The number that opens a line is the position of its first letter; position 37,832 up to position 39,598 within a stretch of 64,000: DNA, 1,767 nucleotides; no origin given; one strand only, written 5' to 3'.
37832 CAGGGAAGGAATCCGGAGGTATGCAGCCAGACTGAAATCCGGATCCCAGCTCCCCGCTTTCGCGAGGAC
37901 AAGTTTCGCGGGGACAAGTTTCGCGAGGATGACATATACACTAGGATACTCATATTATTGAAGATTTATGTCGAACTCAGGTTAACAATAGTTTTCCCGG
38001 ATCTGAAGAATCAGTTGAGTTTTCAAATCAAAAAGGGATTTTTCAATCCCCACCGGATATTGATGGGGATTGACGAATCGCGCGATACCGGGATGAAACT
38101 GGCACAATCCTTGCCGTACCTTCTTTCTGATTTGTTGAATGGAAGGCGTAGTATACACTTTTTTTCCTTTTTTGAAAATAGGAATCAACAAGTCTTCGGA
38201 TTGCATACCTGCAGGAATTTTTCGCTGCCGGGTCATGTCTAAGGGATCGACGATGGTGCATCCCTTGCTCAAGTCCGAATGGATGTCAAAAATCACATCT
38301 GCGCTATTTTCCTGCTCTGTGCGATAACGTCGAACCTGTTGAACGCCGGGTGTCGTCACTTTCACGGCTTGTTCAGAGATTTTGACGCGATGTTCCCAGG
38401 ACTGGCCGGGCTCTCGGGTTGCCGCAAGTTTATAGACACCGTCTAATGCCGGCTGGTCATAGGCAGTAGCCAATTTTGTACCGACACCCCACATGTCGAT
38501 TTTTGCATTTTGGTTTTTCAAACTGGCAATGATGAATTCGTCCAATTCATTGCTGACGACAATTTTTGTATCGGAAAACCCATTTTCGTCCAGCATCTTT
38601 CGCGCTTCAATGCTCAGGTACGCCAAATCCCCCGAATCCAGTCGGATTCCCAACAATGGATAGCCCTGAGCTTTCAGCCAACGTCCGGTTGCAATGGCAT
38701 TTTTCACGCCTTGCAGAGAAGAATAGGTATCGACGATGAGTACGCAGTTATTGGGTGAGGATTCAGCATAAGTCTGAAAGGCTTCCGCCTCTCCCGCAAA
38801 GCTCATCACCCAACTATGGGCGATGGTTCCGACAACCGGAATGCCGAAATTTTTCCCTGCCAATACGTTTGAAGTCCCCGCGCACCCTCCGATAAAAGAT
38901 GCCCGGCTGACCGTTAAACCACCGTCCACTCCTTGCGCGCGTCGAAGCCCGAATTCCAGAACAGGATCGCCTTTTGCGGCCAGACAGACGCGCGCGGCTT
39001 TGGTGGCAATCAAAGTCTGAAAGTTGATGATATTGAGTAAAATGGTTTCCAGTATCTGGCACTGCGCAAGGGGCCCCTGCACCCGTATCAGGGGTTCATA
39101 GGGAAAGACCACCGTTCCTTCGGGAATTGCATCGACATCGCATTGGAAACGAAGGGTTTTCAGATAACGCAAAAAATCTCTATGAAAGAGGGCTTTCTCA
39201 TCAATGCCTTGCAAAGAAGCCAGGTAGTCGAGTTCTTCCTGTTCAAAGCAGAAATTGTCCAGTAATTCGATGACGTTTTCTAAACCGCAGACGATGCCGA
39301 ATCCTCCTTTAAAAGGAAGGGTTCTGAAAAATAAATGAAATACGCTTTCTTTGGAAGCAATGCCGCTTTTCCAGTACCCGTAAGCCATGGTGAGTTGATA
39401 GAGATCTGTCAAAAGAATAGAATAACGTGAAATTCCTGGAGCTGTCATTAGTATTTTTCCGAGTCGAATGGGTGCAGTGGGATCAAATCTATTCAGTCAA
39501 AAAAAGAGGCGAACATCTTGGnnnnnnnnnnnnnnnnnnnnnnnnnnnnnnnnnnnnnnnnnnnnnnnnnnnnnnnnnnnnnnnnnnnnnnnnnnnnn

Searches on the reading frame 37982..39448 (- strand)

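Call 6: search_protein_families(library=pfam, proteins=[window:37982-39448:-])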
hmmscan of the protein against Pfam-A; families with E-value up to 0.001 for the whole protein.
window:37982-39448:- (488 aa): 4 families
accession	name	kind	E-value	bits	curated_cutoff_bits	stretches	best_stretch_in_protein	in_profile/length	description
PF17767.7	NAPRTase_N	-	8.2e-38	130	32.6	1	12-142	1-125/125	Nicotinate phosphoribosyltransferase (NAPRTase) N-terminal domain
PF17956.6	NAPRTase_C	-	1.8e-18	67.4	23.3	1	372-476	5-111/111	Nicotinate phosphoribosyltransferase C-terminal domain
PF02749.22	QRPTase_N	-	7.7e-09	36.1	27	1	96-142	36-79/82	Quinolinate phosphoribosyl transferase, N-terminal domain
PF04095.22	NAPRTase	-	3.9e-07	30.5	20.8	1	165-332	5-184/239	Nicotinate phosphoribosyltransferase (NAPRTase) family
